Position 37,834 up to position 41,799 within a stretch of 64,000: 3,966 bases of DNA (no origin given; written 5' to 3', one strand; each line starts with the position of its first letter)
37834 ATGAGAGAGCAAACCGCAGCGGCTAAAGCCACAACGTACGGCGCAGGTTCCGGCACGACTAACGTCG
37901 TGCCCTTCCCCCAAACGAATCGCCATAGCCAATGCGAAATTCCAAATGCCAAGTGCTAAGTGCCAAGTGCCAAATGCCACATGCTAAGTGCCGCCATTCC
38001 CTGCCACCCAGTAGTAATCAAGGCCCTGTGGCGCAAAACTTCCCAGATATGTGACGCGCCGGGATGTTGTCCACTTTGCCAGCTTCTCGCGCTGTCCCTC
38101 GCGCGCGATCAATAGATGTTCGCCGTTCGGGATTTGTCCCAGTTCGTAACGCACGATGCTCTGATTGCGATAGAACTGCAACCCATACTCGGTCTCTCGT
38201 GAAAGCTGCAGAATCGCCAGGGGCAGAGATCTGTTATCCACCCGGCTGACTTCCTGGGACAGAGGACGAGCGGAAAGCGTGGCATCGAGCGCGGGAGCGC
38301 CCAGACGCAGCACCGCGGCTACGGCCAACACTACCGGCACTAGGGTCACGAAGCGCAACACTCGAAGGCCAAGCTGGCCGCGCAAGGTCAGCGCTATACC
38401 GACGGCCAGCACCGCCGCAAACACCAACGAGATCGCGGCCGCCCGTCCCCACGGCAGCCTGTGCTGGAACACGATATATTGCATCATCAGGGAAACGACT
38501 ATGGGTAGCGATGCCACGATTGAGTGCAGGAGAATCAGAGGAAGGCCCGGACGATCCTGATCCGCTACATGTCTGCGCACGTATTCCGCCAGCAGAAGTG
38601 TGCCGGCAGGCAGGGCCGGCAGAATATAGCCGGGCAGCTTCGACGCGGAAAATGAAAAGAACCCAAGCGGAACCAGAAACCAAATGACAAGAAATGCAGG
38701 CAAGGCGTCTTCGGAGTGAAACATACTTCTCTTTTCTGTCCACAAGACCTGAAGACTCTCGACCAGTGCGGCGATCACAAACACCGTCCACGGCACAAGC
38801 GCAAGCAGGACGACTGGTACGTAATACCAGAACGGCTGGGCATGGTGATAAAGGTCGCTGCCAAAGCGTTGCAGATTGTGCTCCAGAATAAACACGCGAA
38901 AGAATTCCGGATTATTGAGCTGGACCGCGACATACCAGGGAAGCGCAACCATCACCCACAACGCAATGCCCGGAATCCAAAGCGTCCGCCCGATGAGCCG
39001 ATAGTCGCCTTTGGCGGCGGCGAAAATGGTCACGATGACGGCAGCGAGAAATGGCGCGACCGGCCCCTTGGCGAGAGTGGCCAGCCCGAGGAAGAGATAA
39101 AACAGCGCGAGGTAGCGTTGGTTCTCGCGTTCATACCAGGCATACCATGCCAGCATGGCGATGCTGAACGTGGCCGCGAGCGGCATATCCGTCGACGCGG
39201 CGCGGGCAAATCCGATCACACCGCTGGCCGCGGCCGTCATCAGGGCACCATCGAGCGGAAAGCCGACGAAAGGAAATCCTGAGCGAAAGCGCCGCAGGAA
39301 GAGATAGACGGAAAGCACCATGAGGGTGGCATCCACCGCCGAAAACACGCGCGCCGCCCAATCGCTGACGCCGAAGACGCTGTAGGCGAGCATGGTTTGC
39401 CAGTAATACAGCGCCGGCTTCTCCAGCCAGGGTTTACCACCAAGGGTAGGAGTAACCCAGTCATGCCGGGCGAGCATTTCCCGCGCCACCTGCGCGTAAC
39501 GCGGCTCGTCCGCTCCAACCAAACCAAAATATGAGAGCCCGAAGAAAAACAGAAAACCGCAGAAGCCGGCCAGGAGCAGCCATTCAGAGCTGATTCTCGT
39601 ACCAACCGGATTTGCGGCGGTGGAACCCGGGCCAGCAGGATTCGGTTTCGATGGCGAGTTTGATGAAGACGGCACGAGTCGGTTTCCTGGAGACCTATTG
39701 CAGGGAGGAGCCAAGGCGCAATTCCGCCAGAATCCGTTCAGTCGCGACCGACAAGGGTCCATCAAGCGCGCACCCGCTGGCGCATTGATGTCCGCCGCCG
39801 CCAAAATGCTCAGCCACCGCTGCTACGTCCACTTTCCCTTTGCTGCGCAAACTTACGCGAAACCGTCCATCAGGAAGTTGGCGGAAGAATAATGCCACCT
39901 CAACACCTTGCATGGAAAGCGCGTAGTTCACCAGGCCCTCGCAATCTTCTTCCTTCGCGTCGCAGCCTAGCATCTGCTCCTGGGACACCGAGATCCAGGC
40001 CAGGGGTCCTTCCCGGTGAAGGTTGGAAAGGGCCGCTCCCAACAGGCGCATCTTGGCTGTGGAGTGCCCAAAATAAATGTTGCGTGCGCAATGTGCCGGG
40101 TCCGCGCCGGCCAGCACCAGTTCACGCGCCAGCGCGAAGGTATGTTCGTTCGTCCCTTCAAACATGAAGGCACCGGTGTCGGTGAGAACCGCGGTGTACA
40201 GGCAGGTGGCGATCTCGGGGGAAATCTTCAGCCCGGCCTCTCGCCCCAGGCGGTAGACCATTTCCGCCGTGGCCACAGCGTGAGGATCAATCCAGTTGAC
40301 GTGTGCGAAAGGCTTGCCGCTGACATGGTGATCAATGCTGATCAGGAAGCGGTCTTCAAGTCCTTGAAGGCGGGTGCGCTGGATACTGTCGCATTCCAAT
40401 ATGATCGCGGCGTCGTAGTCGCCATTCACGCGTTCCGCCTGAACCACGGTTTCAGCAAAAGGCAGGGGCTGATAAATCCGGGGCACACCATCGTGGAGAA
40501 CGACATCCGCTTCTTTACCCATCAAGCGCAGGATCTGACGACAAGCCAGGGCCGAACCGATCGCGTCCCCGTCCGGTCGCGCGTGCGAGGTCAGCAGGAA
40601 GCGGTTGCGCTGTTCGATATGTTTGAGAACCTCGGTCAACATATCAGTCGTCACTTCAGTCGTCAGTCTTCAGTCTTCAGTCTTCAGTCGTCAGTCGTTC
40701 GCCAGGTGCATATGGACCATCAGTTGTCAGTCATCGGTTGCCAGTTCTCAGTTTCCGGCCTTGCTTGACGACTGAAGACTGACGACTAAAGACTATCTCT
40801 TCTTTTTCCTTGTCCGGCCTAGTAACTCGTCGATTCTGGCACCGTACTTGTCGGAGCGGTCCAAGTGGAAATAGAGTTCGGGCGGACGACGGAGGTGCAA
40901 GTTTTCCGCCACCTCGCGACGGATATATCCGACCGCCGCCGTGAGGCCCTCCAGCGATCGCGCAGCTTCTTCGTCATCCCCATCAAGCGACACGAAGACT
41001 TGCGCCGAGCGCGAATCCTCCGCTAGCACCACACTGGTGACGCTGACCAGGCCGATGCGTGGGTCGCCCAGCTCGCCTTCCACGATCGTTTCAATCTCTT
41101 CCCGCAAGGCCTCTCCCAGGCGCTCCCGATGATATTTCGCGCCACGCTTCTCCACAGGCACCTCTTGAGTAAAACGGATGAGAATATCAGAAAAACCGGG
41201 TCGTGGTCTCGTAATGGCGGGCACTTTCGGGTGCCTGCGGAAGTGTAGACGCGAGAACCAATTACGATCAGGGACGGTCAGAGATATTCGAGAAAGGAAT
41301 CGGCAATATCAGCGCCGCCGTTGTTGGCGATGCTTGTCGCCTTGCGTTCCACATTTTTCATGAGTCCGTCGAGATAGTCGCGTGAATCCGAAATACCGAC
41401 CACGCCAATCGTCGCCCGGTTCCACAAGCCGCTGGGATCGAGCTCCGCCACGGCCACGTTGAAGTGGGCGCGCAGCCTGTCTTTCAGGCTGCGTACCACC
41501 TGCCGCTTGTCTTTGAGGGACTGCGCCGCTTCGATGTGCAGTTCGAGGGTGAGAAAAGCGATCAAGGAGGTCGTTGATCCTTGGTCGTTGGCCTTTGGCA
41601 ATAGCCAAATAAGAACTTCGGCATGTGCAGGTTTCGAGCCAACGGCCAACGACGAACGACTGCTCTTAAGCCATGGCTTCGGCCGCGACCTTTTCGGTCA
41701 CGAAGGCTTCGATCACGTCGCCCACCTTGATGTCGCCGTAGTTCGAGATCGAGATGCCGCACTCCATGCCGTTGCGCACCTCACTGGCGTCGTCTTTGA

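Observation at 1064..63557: One architecture in at least seven sequence families: intergenic arrays of degenerate 7-nt repeats arranged as inverted arms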

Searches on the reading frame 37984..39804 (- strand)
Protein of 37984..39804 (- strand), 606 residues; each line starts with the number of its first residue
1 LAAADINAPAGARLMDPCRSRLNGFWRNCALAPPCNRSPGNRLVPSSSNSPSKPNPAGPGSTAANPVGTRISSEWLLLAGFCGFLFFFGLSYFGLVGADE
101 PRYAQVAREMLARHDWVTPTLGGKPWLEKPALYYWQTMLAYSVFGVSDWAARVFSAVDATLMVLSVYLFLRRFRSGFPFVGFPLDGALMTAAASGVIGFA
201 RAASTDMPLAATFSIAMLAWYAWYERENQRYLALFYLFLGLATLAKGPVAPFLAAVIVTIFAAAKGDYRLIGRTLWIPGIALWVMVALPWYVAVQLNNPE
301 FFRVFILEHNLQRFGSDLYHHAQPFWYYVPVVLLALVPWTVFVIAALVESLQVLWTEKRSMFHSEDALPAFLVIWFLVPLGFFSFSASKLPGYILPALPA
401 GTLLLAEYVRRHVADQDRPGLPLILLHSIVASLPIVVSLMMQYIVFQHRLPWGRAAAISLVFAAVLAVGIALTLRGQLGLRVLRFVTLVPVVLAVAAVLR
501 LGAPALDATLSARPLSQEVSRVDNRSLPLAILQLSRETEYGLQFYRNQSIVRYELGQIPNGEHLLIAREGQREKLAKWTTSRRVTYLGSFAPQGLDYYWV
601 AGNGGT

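Call 50: search_protein_families(library=pfam, proteins=[window:37984-39804:-], max_evalue=0.001)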
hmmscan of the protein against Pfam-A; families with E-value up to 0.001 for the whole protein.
window:37984-39804:- (606 aa): 2 families
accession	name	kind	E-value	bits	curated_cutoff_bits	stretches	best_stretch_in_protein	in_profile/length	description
PF02366.24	PMT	-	3e-12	47.1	22.7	1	85-301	15-241/245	Dolichyl-phosphate-mannose-protein mannosyltransferase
PF13231.12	PMT_2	-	1.7e-10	41.7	26.1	1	129-290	2-157/160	Dolichyl-phosphate-mannose-protein mannosyltransferase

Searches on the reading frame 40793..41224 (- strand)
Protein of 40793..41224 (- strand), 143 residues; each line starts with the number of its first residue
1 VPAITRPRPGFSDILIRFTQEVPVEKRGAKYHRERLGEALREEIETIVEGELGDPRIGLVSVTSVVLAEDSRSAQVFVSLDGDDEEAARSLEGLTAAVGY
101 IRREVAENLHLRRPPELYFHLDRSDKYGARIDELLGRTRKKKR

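Call 50: search_protein_families(library=pfam, proteins=[window:40793-41224:-], max_evalue=0.001)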
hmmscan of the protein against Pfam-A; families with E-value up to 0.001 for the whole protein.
window:40793-41224:- (143 aa): 1 family
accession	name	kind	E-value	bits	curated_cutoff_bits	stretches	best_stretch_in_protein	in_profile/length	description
PF02033.23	RBFA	-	2e-27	96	34.7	1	33-135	2-105/105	Ribosome-binding factor A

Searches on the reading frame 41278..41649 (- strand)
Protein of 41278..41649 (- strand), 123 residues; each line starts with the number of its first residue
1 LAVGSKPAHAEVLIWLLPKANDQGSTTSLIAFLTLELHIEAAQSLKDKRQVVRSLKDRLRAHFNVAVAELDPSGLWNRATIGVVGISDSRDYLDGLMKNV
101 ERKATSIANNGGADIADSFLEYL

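Call 50: search_protein_families(library=pfam, proteins=[window:41278-41649:-], max_evalue=0.001)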
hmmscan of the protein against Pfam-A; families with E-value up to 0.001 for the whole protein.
window:41278-41649:- (123 aa): 1 family
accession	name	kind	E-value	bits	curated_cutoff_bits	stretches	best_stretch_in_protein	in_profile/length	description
PF04456.17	DUF503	-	7e-26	90.3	22.4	1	30-115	1-83/88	Protein of unknown function (DUF503)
